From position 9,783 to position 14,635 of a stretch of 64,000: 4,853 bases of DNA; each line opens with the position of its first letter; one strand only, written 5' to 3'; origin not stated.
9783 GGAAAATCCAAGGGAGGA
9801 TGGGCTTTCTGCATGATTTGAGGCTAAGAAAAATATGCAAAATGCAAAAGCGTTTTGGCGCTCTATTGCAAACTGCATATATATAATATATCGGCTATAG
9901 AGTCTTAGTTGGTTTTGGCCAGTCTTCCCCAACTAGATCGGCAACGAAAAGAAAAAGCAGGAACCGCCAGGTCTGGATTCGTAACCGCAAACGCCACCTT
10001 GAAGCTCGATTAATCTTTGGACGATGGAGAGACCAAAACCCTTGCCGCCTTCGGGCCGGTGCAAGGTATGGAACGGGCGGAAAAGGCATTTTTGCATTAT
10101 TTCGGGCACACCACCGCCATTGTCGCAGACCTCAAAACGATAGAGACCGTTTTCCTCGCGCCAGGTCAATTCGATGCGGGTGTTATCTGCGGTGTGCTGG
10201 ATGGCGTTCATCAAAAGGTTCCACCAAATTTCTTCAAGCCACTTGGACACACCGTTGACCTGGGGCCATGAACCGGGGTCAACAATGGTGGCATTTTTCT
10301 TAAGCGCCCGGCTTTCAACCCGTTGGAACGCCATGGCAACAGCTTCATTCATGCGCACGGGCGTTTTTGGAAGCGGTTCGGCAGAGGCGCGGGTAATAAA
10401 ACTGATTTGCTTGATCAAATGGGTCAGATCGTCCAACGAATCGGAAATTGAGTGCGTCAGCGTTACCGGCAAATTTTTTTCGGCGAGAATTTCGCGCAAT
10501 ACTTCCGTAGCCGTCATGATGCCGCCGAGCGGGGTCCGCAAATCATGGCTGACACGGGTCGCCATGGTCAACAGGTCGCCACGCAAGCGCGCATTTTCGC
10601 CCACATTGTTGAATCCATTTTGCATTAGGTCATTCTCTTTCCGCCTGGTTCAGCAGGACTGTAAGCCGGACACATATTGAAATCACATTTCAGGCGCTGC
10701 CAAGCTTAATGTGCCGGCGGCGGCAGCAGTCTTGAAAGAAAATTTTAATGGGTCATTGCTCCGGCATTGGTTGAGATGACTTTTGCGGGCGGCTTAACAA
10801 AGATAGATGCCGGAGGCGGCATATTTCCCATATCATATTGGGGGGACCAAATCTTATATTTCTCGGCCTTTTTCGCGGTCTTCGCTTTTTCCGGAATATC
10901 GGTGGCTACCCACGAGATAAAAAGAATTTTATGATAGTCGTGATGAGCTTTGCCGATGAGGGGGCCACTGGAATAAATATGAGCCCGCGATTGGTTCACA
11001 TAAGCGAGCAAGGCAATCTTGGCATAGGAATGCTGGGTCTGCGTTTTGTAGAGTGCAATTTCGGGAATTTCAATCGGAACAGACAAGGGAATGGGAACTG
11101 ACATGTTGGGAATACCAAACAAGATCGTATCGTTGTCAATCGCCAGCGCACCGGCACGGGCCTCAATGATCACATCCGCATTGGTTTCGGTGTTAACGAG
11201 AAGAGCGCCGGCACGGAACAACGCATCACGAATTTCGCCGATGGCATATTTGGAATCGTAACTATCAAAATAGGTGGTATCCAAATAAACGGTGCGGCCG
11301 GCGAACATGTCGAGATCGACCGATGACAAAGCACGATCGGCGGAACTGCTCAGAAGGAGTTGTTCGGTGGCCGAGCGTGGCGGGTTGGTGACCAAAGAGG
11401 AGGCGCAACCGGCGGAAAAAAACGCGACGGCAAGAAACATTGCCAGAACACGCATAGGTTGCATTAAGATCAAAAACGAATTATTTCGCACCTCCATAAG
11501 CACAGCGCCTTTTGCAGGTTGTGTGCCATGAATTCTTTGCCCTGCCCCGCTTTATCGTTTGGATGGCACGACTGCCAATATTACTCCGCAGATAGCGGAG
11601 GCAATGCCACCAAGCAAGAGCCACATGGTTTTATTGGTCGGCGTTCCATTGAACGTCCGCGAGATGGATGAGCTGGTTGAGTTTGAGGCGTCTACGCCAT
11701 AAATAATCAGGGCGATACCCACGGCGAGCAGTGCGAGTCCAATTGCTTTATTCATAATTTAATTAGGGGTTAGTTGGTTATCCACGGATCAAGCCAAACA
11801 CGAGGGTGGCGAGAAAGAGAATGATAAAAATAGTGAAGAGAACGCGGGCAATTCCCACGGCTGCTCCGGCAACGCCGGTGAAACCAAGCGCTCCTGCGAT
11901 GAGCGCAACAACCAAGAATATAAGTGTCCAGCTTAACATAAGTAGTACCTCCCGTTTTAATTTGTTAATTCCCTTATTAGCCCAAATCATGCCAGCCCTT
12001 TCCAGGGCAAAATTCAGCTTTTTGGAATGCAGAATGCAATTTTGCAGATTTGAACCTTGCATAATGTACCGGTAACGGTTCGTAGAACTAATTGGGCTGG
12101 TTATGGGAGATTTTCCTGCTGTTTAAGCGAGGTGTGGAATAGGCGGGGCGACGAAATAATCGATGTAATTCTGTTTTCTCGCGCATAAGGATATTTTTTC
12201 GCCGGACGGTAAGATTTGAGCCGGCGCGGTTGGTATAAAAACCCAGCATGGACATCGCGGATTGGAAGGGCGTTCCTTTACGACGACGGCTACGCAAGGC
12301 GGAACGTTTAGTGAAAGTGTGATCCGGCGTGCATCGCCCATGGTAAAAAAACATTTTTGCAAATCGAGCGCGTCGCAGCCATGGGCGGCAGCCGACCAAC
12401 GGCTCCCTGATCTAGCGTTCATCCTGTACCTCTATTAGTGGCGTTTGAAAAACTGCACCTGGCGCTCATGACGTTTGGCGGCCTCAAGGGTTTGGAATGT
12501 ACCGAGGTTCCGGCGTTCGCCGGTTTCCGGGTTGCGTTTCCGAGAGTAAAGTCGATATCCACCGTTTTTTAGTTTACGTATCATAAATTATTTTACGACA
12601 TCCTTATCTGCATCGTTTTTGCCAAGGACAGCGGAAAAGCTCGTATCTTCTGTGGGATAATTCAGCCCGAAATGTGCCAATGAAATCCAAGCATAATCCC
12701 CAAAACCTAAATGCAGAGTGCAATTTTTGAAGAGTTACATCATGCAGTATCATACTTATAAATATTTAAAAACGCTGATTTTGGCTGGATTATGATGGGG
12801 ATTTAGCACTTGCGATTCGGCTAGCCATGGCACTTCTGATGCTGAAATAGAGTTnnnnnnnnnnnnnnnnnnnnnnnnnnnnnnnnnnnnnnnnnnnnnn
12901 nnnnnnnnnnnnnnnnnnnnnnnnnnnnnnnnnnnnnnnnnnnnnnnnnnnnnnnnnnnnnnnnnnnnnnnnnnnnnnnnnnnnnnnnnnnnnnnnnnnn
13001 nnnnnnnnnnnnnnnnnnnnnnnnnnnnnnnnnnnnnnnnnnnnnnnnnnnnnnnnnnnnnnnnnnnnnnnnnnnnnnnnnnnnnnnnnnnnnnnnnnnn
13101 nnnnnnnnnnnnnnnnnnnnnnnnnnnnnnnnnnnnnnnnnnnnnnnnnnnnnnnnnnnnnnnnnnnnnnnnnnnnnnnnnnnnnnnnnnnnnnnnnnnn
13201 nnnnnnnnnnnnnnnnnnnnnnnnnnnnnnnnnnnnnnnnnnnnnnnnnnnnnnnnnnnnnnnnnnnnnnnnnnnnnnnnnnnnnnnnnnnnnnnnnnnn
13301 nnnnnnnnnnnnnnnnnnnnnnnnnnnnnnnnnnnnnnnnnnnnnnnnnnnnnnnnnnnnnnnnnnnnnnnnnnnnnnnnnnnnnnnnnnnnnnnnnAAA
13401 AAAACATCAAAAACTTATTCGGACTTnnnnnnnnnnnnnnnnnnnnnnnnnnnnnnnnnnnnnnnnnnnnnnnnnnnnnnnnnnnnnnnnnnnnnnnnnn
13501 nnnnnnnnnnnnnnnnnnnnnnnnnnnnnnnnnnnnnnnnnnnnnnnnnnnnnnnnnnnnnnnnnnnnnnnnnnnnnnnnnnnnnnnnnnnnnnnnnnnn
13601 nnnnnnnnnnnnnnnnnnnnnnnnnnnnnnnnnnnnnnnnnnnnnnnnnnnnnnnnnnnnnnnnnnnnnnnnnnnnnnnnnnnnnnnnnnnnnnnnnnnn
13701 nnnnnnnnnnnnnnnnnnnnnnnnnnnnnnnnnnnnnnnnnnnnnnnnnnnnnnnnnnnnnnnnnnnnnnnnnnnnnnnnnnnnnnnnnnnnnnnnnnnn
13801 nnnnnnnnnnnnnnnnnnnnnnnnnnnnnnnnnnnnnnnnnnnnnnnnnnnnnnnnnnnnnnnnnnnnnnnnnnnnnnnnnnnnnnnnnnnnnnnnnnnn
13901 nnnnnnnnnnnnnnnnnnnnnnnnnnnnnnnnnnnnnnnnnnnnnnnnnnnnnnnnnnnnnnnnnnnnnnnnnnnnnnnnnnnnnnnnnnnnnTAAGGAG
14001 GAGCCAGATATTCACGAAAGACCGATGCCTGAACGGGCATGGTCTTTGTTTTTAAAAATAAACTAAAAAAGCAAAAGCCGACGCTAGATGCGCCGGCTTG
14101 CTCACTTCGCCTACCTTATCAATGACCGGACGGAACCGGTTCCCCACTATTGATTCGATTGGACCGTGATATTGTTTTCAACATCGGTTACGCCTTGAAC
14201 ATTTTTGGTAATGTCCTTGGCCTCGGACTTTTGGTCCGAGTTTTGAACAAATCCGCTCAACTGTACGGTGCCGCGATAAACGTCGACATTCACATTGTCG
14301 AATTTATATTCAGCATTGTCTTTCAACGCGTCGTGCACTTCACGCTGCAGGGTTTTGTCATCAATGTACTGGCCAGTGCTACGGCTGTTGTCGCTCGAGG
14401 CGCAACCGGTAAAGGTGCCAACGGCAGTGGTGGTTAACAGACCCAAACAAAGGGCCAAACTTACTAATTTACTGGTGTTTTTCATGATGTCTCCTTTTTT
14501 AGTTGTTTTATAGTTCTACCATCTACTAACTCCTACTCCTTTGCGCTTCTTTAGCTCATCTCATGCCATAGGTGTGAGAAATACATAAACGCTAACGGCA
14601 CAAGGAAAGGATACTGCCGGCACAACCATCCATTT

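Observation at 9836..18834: Recurring TGCA-N3-TGCA(A) boxes confined to intergenic regions and positioned upstream of sigma-54 promoters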

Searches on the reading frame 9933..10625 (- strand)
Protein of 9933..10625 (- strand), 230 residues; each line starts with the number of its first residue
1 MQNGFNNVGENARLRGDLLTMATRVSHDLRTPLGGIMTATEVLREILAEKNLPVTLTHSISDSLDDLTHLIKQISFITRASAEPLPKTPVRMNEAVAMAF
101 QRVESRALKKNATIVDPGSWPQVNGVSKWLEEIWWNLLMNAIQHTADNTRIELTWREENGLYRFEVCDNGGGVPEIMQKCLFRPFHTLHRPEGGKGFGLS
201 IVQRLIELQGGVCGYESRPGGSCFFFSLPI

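Call 6: search_protein_families(library=pfam, proteins=[window:9933-10625:-], max_evalue=0.01)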
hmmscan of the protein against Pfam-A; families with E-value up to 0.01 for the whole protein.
window:9933-10625:- (230 aa): 2 families
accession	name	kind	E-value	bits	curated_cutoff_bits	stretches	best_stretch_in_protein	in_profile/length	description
PF02518.31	HATPase_c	-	9.7e-21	74.7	26.4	1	126-229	2-108/111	Histidine kinase-, DNA gyrase B-, and HSP90-like ATPase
PF00512.31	HisKA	-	1.2e-09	38.5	26.9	1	20-81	4-64/66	His Kinase A (phospho-acceptor) domain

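Call 61: find_homologous_proteins(query=window:9933-10625:-, max_evalue=1e-20)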
Query window:9933-10625:- (230 aa): 591 proteins with E <= 1e-20 among 888 candidates; the best 120 are listed.
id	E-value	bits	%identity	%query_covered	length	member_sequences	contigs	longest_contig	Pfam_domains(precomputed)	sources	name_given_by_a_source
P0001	1.5e-153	527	100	100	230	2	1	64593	PF02518.32,PF00512.32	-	-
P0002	3.8e-132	457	84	100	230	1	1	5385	PF02518.32,PF00512.32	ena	-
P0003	3.3e-130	450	84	100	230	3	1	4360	PF02518.32,PF00512.32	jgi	jgi:signal transduction histidine kinase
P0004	2.1e-129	448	85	100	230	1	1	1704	PF02518.32,PF00512.32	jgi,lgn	jgi:K+-sensing histidine kinase KdpD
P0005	6.4e-129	446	83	100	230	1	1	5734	PF02518.32,PF00512.32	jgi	jgi:signal transduction histidine kinase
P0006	6.3e-128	443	83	100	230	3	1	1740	PF02518.32,PF00512.32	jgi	jgi:signal transduction histidine kinase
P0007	9.9e-126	436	81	100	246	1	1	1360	PF02518.32,PF00512.32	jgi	jgi:signal transduction histidine kinase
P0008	2.4e-123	428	82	100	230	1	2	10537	PF02518.32,PF00512.32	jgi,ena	jgi:signal transduction histidine kinase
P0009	3.4e-123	427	81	100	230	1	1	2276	PF02518.32,PF00512.32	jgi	jgi:signal transduction histidine kinase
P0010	1.7e-122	425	81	100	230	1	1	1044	PF02518.32,PF00512.32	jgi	jgi:signal transduction histidine kinase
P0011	2.2e-122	425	78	100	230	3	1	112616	PF02518.32,PF00512.32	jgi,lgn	jgi:signal transduction histidine kinase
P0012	9.5e-119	413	78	100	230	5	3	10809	PF02518.32,PF00512.32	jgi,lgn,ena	jgi:signal transduction histidine kinase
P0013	5.1e-106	371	70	100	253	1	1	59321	PF02518.32,PF00512.32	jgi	jgi:signal transduction histidine kinase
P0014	1.0e-104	367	69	100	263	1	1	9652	PF02518.32,PF00512.32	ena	-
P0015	8.8e-103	361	70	100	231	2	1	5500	PF13581.13,PF02518.32,PF00512.32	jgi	jgi:signal transduction histidine kinase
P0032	1.8e-96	340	67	100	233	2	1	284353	PF13581.13,PF02518.32,PF00512.32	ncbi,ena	-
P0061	4.7e-90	319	65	96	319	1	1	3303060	PF02518.32,PF00512.32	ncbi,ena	-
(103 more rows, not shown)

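Call 62: find_encoding_contigs(protein=P0011, flank=10000, max_places=2)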
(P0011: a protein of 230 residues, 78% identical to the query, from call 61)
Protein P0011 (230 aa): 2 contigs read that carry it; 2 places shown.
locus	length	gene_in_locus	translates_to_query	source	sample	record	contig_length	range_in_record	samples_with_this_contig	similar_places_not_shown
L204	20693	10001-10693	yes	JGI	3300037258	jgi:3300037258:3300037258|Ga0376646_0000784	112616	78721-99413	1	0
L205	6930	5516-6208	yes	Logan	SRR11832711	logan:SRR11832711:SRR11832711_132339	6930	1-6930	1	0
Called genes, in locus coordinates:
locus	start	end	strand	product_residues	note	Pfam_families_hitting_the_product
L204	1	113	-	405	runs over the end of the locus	PF01408:GFO_IDH_MocA, PF02894:GFO_IDH_MocA_C, PF22725:GFO_IDH_MocA_C3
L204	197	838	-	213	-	PF02397:Bac_transf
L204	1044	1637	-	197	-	PF02357:NusG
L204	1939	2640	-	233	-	PF02563:Poly_export, PF22461:SLBB_2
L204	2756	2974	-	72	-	-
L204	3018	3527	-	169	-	PF05974:DUF892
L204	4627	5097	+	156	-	PF00041:fn3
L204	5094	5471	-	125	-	-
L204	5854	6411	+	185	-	-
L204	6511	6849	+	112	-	PF04972:BON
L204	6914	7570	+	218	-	-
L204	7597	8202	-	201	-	-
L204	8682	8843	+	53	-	-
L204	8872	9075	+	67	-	PF11381:DUF3185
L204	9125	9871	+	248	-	PF20360:DUF6655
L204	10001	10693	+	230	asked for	PF00512:HisKA, PF02518:HATPase_c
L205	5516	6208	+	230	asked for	PF00512:HisKA, PF02518:HATPase_c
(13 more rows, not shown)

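Call 63: find_encoding_contigs(protein=P0061, flank=10000, max_places=2)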
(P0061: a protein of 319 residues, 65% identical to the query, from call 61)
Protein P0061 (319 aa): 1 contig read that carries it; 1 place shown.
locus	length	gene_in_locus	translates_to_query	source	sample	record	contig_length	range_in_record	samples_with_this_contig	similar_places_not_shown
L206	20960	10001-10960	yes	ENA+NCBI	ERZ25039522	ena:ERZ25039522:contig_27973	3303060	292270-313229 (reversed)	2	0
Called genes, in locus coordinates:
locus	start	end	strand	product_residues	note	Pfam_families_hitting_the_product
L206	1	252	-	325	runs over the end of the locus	PF11453:DUF2950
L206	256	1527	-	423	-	-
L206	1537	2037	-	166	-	-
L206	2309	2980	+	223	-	PF00072:Response_reg, PF00196:GerE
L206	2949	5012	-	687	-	PF05231:MASE1, PF00989:PAS (weak), PF13426:PAS_9 (weak), PF00512:HisKA, PF02518:HATPase_c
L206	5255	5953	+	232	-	PF20360:DUF6655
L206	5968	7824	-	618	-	PF13428:TPR_14 (faint), PF13432:TPR_16 (faint), PF00515:TPR_1 (faint), PF07719:TPR_2 (faint), PF13414:TPR_11 (faint), PF13431:TPR_17 (faint), PF13176:TPR_7 (faint), PF13181:TPR_8 (faint), +5 more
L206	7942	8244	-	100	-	PF15580:Imm53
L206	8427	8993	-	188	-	PF02800:Gp_dh_C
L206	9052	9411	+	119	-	-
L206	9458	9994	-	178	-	PF01066:CDP-OH_P_transf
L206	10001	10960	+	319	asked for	PF00512:HisKA, PF02518:HATPase_c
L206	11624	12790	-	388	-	PF04542:Sigma70_r2, PF04539:Sigma70_r3, PF04545:Sigma70_r4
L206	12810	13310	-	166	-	PF03979:Sigma70_r1_1, PF00140:Sigma70_r1_2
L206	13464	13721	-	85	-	PF02518:HATPase_c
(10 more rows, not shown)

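Call 64: find_encoding_contigs(protein=P0032, flank=10000, max_places=2)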
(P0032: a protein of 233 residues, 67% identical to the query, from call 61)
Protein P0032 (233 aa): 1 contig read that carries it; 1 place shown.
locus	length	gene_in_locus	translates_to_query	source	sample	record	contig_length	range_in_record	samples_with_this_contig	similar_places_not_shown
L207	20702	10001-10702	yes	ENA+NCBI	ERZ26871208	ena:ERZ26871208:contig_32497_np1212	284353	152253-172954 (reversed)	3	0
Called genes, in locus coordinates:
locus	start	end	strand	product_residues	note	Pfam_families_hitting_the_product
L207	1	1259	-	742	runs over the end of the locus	PF02706:Wzz, PF06564:CBP_BcsQ (faint), PF13614:AAA_31 (faint)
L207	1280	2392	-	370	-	PF13480:Acetyltransf_6, PF02388:FemAB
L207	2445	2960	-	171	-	PF25084:LbH_EIF2B (weak), PF25087:GMPPB_C, PF14602:Hexapep_2 (faint), PF00132:Hexapep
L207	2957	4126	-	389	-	PF01408:GFO_IDH_MocA, PF22725:GFO_IDH_MocA_C3, PF02894:GFO_IDH_MocA_C (weak)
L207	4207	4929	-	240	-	PF02397:Bac_transf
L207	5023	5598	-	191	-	PF02357:NusG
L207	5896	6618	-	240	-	PF02563:Poly_export, PF22461:SLBB_2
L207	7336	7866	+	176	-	PF00041:fn3 (weak)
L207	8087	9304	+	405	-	PF00155:Aminotran_1_2 (weak), PF01041:DegT_DnrJ_EryC1, PF01053:Cys_Met_Meta_PP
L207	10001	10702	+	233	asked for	PF00512:HisKA, PF13581:HATPase_c_2 (faint), PF02518:HATPase_c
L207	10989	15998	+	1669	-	PF00672:HAMP, PF18947:HAMP_2, PF00672:HAMP, PF18947:HAMP_2, PF00672:HAMP, PF18947:HAMP_2, PF00672:HAMP, PF18947:HAMP_2, +21 more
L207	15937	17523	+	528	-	PF02518:HATPase_c, PF00072:Response_reg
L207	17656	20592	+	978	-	PF00072:Response_reg, PF00989:PAS, PF08448:PAS_4, PF13426:PAS_9, PF01590:GAF, PF13185:GAF_2, PF00512:HisKA, PF02518:HATPase_c, +5 more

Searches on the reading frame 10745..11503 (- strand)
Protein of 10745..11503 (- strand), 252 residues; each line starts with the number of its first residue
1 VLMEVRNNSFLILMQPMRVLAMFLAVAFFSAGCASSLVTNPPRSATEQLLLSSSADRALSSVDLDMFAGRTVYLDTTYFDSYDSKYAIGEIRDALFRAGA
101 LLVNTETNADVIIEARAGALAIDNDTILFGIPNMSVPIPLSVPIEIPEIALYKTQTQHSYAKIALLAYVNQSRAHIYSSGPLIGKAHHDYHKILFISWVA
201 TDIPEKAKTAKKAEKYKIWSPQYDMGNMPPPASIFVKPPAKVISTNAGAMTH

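Call 6: search_protein_families(library=pfam, proteins=[window:10745-11503:-], max_evalue=0.01)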
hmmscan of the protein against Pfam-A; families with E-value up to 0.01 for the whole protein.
window:10745-11503:- (252 aa): 1 family
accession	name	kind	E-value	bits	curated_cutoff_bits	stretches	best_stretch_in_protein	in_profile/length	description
PF20360.3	DUF6655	-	7.8e-22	78.2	27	1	39-182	9-165/259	Family of unknown function (DUF6655)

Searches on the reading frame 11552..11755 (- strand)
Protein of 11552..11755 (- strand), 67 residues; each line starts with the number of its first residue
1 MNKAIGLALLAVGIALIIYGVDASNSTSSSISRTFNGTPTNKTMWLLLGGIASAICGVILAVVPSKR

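Call 6: search_protein_families(library=pfam, proteins=[window:11552-11755:-], max_evalue=0.01)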
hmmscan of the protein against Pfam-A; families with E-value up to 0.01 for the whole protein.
window:11552-11755:- (67 aa): 1 family
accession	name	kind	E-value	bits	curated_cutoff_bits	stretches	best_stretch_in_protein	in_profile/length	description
PF11381.13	DUF3185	-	5.2e-20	71.6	25.3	1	3-60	1-58/59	Protein of unknown function (DUF3185)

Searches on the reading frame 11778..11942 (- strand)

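Call 6: search_protein_families(library=pfam, proteins=[window:11778-11942:-], max_evalue=0.01)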
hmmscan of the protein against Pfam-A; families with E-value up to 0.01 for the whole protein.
window:11778-11942:- (54 aa): 1 family
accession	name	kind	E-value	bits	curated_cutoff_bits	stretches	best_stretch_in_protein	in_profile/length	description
PF07043.18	DUF1328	-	5.6e-14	52.6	27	1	7-44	1-38/39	Protein of unknown function (DUF1328)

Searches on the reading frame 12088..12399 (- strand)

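Call 6: search_protein_families(library=pfam, proteins=[window:12088-12399:-], max_evalue=0.01)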
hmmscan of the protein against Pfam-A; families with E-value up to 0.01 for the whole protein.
window:12088-12399:- (103 aa): 1 family
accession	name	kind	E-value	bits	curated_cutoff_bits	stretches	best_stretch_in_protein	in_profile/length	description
PF11373.13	DUF3175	-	4.8e-20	72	27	1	31-84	33-86/86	Protein of unknown function (DUF3175)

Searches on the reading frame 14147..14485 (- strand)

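Call 6: search_protein_families(library=pfam, proteins=[window:14147-14485:-], max_evalue=0.01)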
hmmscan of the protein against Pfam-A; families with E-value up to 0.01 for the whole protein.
window:14147-14485:- (112 aa): 2 families
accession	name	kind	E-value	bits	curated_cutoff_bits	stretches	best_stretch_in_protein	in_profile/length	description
PF04972.22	BON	-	6.1e-18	65.3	27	1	42-109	1-68/69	BON domain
PF21937.1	Yop-YscD_ppl_2nd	-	0.0001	22.4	27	1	46-107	4-65/67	YscD/CdsD-like Bon-like domain 2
